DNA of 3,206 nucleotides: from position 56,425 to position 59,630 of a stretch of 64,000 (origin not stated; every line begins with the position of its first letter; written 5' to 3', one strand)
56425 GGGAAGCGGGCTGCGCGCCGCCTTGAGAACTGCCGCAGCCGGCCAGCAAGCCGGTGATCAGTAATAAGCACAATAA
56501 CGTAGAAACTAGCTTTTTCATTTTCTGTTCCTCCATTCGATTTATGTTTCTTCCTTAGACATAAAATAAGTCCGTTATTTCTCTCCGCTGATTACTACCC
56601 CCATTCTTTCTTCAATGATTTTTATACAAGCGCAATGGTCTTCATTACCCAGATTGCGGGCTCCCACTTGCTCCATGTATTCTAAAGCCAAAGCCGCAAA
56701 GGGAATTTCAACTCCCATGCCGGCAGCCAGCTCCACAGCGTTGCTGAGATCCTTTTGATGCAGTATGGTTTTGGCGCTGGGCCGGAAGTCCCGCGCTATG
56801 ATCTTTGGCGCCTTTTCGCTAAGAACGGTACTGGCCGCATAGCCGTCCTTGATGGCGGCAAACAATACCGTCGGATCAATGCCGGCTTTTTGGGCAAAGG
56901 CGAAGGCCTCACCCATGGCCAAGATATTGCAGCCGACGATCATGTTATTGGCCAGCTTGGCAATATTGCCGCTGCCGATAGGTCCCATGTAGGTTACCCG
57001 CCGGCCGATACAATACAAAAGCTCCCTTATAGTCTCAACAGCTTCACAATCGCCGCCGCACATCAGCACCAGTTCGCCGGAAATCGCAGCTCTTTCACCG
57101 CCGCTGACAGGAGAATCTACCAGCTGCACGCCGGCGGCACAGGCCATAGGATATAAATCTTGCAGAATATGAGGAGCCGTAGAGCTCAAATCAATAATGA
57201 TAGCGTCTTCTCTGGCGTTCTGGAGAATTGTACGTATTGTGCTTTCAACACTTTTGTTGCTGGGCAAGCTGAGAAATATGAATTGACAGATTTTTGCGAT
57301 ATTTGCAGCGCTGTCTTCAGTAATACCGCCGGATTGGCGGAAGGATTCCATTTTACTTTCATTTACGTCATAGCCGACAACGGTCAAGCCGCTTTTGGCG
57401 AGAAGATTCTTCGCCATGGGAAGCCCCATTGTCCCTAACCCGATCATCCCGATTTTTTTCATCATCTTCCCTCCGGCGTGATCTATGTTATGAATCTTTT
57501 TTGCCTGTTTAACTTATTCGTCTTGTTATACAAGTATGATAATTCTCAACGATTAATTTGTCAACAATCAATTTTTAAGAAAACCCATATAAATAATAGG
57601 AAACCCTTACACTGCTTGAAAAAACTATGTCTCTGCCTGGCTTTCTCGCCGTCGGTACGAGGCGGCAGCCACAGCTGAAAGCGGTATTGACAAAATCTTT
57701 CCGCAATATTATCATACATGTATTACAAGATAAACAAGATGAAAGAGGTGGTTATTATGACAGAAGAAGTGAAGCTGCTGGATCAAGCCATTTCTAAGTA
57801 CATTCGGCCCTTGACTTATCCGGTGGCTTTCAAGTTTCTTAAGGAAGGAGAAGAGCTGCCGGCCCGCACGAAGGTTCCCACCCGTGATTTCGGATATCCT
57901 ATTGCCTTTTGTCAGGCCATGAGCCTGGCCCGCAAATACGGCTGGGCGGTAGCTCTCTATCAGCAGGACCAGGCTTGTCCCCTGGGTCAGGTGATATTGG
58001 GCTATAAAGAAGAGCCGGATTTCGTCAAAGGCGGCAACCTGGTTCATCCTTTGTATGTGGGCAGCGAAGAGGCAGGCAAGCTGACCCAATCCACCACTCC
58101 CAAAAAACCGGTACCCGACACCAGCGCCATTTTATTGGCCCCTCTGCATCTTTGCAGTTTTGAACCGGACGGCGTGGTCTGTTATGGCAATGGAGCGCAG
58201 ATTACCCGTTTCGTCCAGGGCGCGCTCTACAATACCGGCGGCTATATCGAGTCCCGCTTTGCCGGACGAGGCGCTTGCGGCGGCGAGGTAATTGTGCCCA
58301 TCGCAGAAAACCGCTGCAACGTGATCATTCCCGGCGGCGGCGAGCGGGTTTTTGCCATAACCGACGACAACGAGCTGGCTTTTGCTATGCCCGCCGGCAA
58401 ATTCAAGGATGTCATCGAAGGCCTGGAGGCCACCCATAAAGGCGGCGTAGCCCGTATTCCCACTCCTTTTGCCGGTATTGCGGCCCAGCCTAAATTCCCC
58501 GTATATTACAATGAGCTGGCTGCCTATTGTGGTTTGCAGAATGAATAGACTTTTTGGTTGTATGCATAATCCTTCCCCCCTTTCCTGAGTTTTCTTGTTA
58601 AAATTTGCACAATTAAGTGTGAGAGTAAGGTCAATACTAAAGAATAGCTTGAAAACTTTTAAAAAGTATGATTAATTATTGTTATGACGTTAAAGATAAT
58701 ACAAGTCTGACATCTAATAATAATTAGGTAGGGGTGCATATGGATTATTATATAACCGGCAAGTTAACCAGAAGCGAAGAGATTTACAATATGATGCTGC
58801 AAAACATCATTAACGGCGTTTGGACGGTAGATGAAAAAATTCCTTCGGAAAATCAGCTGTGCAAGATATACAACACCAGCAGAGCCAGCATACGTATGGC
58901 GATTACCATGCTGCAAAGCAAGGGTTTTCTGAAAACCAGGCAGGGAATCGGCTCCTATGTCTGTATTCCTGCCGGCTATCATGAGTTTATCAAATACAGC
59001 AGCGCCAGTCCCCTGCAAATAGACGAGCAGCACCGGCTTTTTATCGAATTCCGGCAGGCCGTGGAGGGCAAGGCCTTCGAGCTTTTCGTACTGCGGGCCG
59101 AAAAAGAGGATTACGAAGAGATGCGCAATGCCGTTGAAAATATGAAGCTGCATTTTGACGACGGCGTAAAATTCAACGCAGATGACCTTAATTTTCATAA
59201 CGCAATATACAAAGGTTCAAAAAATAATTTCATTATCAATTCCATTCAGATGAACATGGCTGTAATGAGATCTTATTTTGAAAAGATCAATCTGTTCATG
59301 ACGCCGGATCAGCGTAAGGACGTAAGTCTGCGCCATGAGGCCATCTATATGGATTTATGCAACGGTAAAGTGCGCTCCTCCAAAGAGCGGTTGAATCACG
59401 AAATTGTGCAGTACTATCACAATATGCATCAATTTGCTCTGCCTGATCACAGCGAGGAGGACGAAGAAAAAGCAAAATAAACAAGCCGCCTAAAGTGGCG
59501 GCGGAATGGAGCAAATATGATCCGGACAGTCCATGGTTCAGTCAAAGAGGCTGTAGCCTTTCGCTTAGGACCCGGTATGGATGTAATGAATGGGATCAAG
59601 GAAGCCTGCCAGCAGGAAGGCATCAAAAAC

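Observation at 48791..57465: Ten-gene catabolic operon coupling a TRAP transporter and an HIBADH-like reductase to an Lpd-E1alpha-E1beta-E2 2-oxoacid dehydrogenase complex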

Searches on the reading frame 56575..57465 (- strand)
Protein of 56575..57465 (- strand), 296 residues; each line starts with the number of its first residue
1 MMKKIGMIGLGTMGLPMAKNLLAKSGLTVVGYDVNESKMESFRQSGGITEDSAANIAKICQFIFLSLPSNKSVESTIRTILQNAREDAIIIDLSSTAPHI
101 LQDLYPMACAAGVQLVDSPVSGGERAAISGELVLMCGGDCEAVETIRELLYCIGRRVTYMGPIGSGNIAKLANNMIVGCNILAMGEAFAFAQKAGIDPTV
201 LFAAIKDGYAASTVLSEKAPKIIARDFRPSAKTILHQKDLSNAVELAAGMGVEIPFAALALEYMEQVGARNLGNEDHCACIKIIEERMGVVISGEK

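Call 4: search_protein_families(library=pfam, proteins=[window:56575-57465:-])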
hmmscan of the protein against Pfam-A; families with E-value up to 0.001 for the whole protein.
window:56575-57465:- (296 aa): 7 families
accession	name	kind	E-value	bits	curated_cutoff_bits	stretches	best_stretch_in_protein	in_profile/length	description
PF03446.21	NAD_binding_2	-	1.2e-39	136.4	21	1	4-161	1-161/161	NAD binding domain of 6-phosphogluconate dehydrogenase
PF14833.11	NAD_binding_11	-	5.5e-33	114.2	30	1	164-283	1-121/122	NAD-binding of NADP-dependent 3-hydroxyisobutyrate dehydrogenase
PF03807.23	F420_oxidored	-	1.2e-07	32.6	21.6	1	4-94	1-92/94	NADP oxidoreductase coenzyme F420-dependent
PF02826.25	2-Hacid_dh_C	-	4.2e-07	30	25.1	1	3-94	37-127/178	D-isomer specific 2-hydroxyacid dehydrogenase, NAD binding domain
PF03721.20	UDPG_MGDP_dh_N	-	2.3e-06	27.8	27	1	3-45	1-42/187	UDP-glucose/GDP-mannose dehydrogenase family, NAD binding domain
PF02153.23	PDH_N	-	3.2e-06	27.1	26.5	1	24-125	7-109/154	Prephenate dehydrogenase, nucleotide-binding domain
PF02737.24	3HCDH_N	-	0.00042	20.7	22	0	4-44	1-40/180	3-hydroxyacyl-CoA dehydrogenase, NAD binding domain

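Call 5: search_protein_families(library=ncbifam, proteins=[window:56575-57465:-])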
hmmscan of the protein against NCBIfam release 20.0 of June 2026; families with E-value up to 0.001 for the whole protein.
window:56575-57465:- (296 aa): 22 families
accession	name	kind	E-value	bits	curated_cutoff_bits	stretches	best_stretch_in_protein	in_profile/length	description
NF008592.0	PRK11559.1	equivalog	1.8e-78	263.9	397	1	1-290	1-292/296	2-hydroxy-3-oxopropionate reductase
TIGR01505.1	tartro_sem_red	equivalog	1.3e-70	238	340.75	1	4-286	1-285/291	2-hydroxy-3-oxopropionate reductase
TIGR01692.1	HIBADH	equivalog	3.3e-48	164.5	291.6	1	8-283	2-286/288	3-hydroxyisobutyrate dehydrogenase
NF043037.1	ThreonDh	equivalog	1.6e-45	155.8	350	1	3-290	3-290/297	L-threonate dehydrogenase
NF011633.0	PRK15059.1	equivalog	2.4e-42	145.1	451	1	4-285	2-284/292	2-hydroxy-3-oxopropionate reductase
NF012005.0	PRK15461.1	equivalog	1.3e-36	126.3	348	1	2-290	1-292/298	sulfolactaldehyde 3-reductase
NF007161.0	PRK09599.1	subfamily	6.3e-24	84.7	271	1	4-193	2-196/302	NADP-dependent phosphogluconate dehydrogenase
NF006765.0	PRK09287.1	equivalog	8.6e-17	61.1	413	1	2-193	3-206/476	NADP-dependent phosphogluconate dehydrogenase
TIGR00872.1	gnd_rel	equivalog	4.8e-16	58.8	297.2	1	3-197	2-198/299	phosphogluconate dehydrogenase (NAD(+)-dependent, decarboxylating)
TIGR00873.1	gnd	equivalog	3.3e-15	55.8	426.7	1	4-193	1-202/467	decarboxylating NADP(+)-dependent phosphogluconate dehydrogenase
NF006307.0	PRK08507.1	equivalog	4.8e-12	45.6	295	1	4-124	2-119/275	prephenate dehydrogenase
TIGR03026.1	NDP-sugDHase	subfamily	2.5e-09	36.4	189.8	1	4-44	2-41/413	nucleotide sugar dehydrogenase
NF005650.0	PRK07417.1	equivalog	1.1e-07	31.5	290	1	3-105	2-103/281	prephenate/arogenate dehydrogenase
NF011381.1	PRK14806.1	equivalog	3.3e-07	29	902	1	2-128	3-132/733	bifunctional prephenate dehydrogenase/3-phosphoshikimate 1-carboxyvinyltransferase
NF005107.0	PRK06545.1-5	equivalog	3.1e-06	26.4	414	1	1-104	1-107/367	prephenate dehydrogenase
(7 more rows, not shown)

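Call 7: search_solved_structures(query=window:56575-57465:-, max_evalue=1e-20)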
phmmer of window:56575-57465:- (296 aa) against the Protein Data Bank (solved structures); distinct sequences matched with E-value up to 1e-20: 25.
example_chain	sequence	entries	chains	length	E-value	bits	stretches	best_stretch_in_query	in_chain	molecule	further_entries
1vpd_A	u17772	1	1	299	1.2e-59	205.4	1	2-284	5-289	TARTRONATE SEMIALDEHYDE REDUCTASE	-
3cky_A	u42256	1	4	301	5.3e-43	150.8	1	4-294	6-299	2-hydroxymethyl glutarate dehydrogenase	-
5je8_A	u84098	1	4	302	1.9e-41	145.7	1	2-288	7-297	3-hydroxyisobutyrate dehydrogenase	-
1yb4_A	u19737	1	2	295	9.5e-41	143.4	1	4-285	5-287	tartronic semialdehyde reductase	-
9rb2_A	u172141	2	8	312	4.4e-40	141.2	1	2-288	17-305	Probable oxidoreductase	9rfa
3w6u_A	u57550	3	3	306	9.5e-39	136.9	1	4-267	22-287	6-phosphogluconate dehydrogenase, NAD-binding protein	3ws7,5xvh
3w6z_A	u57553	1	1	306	6.8e-38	134.1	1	4-267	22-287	6-phosphogluconate dehydrogenase, NAD-binding protein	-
4dll_A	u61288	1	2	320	2.8e-35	125.5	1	3-262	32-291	2-hydroxy-3-oxopropionate reductase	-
2i9p_A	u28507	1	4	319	5.4e-32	114.7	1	4-286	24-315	3-hydroxyisobutyrate dehydrogenase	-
2gf2_A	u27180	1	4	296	5.9e-32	114.6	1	5-285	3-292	3-hydroxyisobutyrate dehydrogenase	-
3obb_A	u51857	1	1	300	6.4e-30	107.9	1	2-276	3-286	Probable 3-hydroxyisobutyrate dehydrogenase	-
3q3c_A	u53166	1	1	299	9.4e-30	107.4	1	2-276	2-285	Probable 3-hydroxyisobutyrate dehydrogenase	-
1wp4_A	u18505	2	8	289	1.3e-28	103.6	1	2-291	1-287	3-hydroxyisobutyrate dehydrogenase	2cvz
5y8g_A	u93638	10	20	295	6.9e-28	101.3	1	1-269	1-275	Probable 3-hydroxyisobutyrate dehydrogenase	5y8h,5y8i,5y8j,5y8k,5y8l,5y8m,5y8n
3doj_A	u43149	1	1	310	1.8e-26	96.6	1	2-284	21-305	Dehydrogenase-like protein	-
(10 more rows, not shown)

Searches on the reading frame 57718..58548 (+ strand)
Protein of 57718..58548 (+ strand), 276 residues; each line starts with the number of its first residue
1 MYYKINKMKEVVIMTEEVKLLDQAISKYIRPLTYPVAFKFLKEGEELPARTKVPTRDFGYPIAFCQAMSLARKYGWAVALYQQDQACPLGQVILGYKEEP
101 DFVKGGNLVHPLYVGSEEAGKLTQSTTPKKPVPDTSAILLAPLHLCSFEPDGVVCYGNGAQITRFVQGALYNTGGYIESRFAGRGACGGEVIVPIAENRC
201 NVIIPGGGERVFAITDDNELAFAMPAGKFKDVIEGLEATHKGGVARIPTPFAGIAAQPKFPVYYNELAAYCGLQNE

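Call 4: search_protein_families(library=pfam, proteins=[window:57718-58548:+])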
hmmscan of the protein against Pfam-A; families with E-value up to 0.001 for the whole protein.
window:57718-58548:+ (276 aa): 1 family
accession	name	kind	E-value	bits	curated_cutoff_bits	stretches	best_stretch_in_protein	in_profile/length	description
PF02596.20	DUF169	-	3.4e-49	168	27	1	25-235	2-209/209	Uncharacterised ArCR, COG2043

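Call 5: search_protein_families(library=ncbifam, proteins=[window:57718-58548:+])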
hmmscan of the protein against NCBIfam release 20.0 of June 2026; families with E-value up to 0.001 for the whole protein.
window:57718-58548:+ (276 aa): 0 families

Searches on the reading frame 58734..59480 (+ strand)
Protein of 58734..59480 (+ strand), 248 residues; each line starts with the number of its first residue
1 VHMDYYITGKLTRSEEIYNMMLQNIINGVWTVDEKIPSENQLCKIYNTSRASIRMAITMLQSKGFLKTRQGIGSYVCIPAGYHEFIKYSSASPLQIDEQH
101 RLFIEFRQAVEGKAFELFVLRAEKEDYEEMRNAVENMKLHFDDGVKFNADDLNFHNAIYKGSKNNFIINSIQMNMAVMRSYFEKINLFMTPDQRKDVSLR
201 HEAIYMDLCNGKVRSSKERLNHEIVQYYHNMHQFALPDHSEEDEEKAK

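Call 4: search_protein_families(library=pfam, proteins=[window:58734-59480:+])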
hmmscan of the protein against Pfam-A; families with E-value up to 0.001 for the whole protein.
window:58734-59480:+ (248 aa): 3 families
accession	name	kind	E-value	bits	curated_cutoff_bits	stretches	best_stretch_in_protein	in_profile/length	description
PF00392.27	GntR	-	6.8e-15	54.9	27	1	14-76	2-64/64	Bacterial regulatory proteins, gntR family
PF07729.17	FCD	-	1.4e-13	51.8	24.3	1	104-213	3-112/125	FCD domain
PF08579.17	RPM2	-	0.00076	20.3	27.6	0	125-219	13-105/119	Mitochondrial ribonuclease P subunit (RPM2)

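Call 5: search_protein_families(library=ncbifam, proteins=[window:58734-59480:+])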
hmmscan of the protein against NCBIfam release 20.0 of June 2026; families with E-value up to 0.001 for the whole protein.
window:58734-59480:+ (248 aa): 21 families
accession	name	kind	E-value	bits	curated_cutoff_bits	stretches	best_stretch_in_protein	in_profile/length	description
NF007442.0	PRK09990.1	equivalog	4.5e-17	62.3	301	1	21-230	19-234/256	transcriptional regulator GlcC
NF007741.0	PRK10421.1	equivalog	1.8e-16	60.3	311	1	14-232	9-234/262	transcriptional regulator LldR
NF007001.0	PRK09464.1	equivalog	1.1e-15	58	330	1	14-179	12-178/254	pyruvate dehydrogenase complex transcriptional repressor PdhR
NF003011.0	PRK03837.1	subfamily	1.1e-15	57.9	260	1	14-226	15-228/241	transcriptional regulator NanR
TIGR02404.1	trehalos_R_Bsub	equivalog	1.1e-13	51.4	211.95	1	15-77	3-65/233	trehalose operon repressor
TIGR02018.2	his_ut_repres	equivalog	1.7e-13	50.5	220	1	15-82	2-69/226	histidine utilization transcriptional repressor HutC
NF007588.0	PRK10225.1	equivalog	1.3e-12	47.6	442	1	15-172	12-169/257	Uxu operon transcriptional regulator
NF008491.0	PRK11402.1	subfamily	2.1e-12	47.1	269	1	19-80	18-79/243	GntR family transcriptional regulator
NF011575.0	PRK14999.1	equivalog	5.6e-10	38.9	424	1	15-102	15-102/241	histidine utilization repressor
NF041547.1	GntR_LSA1692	equivalog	6.6e-10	39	275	1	15-77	4-66/233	GntR family transcriptional regulator, LSA1692 subfamily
NF052282.1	PLP_TF_PdxR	equivalog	1.1e-09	37.9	320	1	15-79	4-68/448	MocR-like pyridoxine biosynthesis transcription factor PdxR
NF008571.0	PRK11523.1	equivalog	2.4e-09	37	396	1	22-181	18-175/258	transcriptional regulator ExuR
TIGR02325.1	C_P_lyase_phnF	equivalog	4.3e-09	36.3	156.8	1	15-77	11-73/238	phosphonate metabolism transcriptional regulator PhnF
NF052290.2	MocR_like_YczR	exception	3.9e-08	32.5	487.4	1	19-110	26-111/458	MocR-like transcription factor YczR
NF007486.0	PRK10079.1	equivalog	3.1e-07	30.4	363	1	7-78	7-77/241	phosphonate metabolism transcriptional regulator PhnF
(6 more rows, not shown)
